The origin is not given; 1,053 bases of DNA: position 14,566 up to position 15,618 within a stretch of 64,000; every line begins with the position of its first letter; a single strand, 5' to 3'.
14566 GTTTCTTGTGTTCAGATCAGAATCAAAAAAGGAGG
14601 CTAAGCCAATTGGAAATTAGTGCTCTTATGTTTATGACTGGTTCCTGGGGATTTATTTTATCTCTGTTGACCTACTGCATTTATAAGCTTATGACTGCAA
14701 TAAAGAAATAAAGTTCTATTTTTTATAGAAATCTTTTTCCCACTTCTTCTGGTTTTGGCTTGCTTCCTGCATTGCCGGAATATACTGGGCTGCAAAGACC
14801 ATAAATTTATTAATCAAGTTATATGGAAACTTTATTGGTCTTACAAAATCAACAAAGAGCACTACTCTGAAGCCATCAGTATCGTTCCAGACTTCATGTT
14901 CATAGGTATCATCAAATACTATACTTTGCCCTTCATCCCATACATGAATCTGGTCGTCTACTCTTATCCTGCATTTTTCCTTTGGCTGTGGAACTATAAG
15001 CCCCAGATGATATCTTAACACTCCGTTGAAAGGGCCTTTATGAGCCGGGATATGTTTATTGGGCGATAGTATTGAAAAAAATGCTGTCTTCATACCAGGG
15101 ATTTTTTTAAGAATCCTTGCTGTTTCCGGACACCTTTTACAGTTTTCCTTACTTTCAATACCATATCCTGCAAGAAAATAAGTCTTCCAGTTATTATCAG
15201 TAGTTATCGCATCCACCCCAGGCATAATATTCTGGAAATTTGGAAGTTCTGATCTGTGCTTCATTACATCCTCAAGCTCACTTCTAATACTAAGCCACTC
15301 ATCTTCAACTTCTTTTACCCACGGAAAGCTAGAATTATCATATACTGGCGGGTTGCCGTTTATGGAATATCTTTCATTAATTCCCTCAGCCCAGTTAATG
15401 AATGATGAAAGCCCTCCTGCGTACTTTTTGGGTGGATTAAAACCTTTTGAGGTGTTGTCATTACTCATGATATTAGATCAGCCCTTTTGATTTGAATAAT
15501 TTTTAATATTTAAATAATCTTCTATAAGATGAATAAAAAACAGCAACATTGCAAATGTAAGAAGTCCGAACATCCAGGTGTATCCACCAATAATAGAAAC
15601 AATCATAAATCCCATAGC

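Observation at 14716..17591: Tightly coupled 3-gene operon: cytidylyltransferase, NTase-like/CDP-alcohol phosphotransferase fusion, AspH/LpxO-like dioxygenase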

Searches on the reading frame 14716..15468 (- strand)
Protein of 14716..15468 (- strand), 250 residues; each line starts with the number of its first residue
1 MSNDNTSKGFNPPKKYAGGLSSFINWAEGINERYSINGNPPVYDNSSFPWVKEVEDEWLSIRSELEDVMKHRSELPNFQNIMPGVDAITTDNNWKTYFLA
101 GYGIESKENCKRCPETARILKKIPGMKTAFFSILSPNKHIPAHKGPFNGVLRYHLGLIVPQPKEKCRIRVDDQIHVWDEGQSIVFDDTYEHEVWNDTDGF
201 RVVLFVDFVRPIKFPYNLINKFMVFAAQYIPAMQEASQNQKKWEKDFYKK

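Call 3: search_protein_families(library=pfam, proteins=[window:14716-15468:-], max_evalue=0.1)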
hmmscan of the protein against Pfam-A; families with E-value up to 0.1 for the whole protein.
window:14716-15468:- (250 aa): 2 families
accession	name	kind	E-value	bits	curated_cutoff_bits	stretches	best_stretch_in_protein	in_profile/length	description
PF05118.21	Asp_Arg_Hydrox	-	4e-56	189.7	22.6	1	55-211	1-157/157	Aspartyl/Asparaginyl beta-hydroxylase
PF07883.17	Cupin_2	-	0.0078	16.3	27.2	1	167-205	30-67/70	Cupin domain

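Call 4: search_protein_families(library=ncbifam, proteins=[window:14716-15468:-], max_evalue=0.1)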
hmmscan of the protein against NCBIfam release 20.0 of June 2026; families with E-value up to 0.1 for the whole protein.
window:14716-15468:- (250 aa): 2 families
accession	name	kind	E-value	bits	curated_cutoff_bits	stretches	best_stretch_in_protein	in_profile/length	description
NF052565.1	OrnLipAcylHsRhiz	equivalog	2e-100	335.3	450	1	18-249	20-251/259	ornithine lipid ester-linked acyl 2-hydroxylase OlsC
NF033391.2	lipid_A_LpxO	equivalog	1.4e-39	135.9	500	1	33-223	45-234/297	lipid A hydroxylase LpxO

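Call 62: search_solved_structures(query=window:14716-15468:-, max_evalue=0.01, show_alignments=1)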
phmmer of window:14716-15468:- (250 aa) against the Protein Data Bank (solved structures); distinct sequences matched with E-value up to 0.01: 11.
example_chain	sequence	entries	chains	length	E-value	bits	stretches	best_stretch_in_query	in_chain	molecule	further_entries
5apa_A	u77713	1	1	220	7e-27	97.5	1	49-215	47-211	ASPARTYL/ASPARAGINYL BETA-HYDROXYLASE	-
9fvx_A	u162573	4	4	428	4.2e-26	95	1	50-215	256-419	Aspartyl/asparaginyl beta-hydroxylase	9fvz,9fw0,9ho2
5jqy_A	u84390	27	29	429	4.3e-26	95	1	50-215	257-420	Aspartyl/asparaginyl beta-hydroxylase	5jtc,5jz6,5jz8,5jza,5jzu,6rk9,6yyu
7yb9_A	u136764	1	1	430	4.3e-26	95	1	50-215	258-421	Aspartyl/asparaginyl beta-hydroxylase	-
8re9_A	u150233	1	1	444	4.5e-26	94.9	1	50-215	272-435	Aspartyl/asparaginyl beta-hydroxylase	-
9fvu_A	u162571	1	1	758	1.1e-25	93.6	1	50-215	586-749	Aspartyl/asparaginyl beta-hydroxylase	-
8re5_A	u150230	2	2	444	1.6e-25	93.1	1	50-215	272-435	Aspartyl/asparaginyl beta-hydroxylase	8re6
8re8_A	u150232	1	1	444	1.6e-25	93.1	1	50-215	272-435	Aspartyl/asparaginyl beta-hydroxylase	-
8re7_A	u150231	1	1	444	6.2e-25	91.2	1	50-215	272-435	Aspartyl/asparaginyl beta-hydroxylase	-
6q9f_A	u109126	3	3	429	9.4e-25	90.6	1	50-215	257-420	Aspartyl/asparaginyl beta-hydroxylase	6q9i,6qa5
7e6j_A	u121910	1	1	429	1e-24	90.4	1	50-215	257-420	Aspartyl/asparaginyl beta-hydroxylase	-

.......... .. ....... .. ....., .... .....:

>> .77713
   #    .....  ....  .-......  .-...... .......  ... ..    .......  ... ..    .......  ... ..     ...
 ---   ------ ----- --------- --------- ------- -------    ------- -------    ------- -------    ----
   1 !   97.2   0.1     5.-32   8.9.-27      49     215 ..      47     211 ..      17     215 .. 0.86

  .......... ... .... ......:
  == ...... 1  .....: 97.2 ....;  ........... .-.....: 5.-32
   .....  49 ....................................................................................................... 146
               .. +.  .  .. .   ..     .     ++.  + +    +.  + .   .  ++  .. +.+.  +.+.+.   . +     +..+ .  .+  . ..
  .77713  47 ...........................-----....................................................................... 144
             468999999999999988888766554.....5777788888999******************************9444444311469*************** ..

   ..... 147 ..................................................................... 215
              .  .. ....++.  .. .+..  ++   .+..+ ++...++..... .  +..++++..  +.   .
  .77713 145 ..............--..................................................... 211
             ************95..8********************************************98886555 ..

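Call 63: find_homologous_proteins(query=window:14716-15468:-, max_evalue=1e-10)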
Query window:14716-15468:- (250 aa): 6320 proteins with E <= 1e-10 among 6381 candidates; the best 120 are listed.
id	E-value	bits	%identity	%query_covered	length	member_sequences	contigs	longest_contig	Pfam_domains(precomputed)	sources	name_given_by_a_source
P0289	7.7e-164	561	94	100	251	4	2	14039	PF05118.22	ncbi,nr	ncbi:MAG: aspartyl/asparaginyl beta-hydroxylase domain-containing protein [Candidatus Dadabacteria b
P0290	1.6e-161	554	93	100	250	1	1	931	PF05118.22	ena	-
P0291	2.3e-157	540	91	100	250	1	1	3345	PF05118.22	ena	-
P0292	2.4e-151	520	86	100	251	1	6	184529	PF05118.22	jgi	jgi:beta-hydroxylase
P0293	6.2e-150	516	86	100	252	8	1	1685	PF05118.22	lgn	-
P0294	5.8e-146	503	86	99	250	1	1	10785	PF05118.22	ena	-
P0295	8.8e-142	489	80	100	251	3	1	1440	PF05118.22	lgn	-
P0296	1.2e-140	485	80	100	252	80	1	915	PF05118.22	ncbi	-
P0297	9.5e-137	473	78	100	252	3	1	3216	PF05118.22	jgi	-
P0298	8.7e-131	453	74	100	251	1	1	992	PF05118.22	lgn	-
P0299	1.3e-130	452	74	100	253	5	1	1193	PF05118.22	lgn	-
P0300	8.6e-130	450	74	100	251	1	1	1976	PF05118.22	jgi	jgi:ornithine lipid ester-linked acyl 2-hydroxylase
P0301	1.4e-119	416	70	97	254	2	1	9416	PF05118.22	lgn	-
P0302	3.4e-118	412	69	92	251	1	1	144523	PF05118.22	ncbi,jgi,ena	-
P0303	1.7e-117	409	70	92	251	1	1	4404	PF05118.22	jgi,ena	-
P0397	1.7e-100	354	61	96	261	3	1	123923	PF05118.22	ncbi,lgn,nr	ncbi:aspartyl/asparaginyl beta-hydroxylase [Opitutaceae bacterium EW11]|nr:aspartyl/asparaginyl beta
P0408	4.3e-97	343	59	94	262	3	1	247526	PF05118.22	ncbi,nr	ncbi:MAG: aspartyl/asparaginyl beta-hydroxylase domain-containing protein [Verrucomicrobia bacterium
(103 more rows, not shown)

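Call 64: find_encoding_contigs(protein=P0397, flank=7000, max_places=1)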
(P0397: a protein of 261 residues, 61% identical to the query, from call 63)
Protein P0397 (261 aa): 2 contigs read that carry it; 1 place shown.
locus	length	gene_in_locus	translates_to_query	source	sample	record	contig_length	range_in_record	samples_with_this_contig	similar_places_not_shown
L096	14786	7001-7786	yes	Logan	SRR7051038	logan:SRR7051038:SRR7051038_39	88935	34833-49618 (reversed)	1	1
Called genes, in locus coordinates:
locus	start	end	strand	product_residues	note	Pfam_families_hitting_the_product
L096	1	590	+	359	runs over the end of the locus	PF00356:LacI (weak), PF13377:Peripla_BP_3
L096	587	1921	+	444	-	PF01261:AP_endonuc_2, PF27526:XylA2_C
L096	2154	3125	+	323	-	-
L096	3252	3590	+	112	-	-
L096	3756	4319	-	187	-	PF00583:Acetyltransf_1, PF13508:Acetyltransf_7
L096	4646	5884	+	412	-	PF00365:PFK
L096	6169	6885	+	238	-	PF07589:PEP_exosort_dom (weak)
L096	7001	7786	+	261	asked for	PF05118:Asp_Arg_Hydrox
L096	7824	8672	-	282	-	PF13509:S1_2, PF17783:WHD_CvfB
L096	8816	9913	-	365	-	PF01075:Glyco_transf_9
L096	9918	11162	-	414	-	PF04230:PS_pyruv_trans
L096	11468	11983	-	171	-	PF08327:AHSA1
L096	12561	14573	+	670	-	PF11896:GlgE_dom_N_S, PF00128:Alpha-amylase (faint), PF21702:GLGE_C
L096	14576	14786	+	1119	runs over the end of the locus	PF00128:Alpha-amylase, PF16657:Malt_amylase_C, PF18085:Mak_N_cap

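Call 65: find_encoding_contigs(protein=P0408, flank=7000, max_places=1)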
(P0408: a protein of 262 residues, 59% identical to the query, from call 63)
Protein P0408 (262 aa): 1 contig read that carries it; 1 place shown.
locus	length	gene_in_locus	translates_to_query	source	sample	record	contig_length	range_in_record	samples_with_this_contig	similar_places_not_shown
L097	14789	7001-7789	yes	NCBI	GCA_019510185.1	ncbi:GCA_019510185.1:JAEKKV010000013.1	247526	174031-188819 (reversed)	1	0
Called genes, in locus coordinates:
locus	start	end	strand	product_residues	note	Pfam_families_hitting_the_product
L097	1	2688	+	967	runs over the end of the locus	PF02347:GDC-P, PF21478:GcvP2_C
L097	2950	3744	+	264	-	PF01557:FAA_hydrolase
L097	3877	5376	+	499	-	PF01266:DAO, PF06039:Mqo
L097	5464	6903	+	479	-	PF00370:FGGY_N, PF02782:FGGY_C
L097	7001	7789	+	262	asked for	PF05118:Asp_Arg_Hydrox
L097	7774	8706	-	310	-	PF02558:ApbA, PF08546:ApbA_C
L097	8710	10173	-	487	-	PF00295:Glyco_hydro_28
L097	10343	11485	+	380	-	-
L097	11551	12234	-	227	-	-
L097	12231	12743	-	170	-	PF12802:MarR_2 (faint), PF13404:HTH_AsnC-type (weak), PF13412:HTH_24 (weak)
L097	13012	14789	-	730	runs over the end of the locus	PF00596:Aldolase_II, PF00106:adh_short, PF13561:adh_short_C2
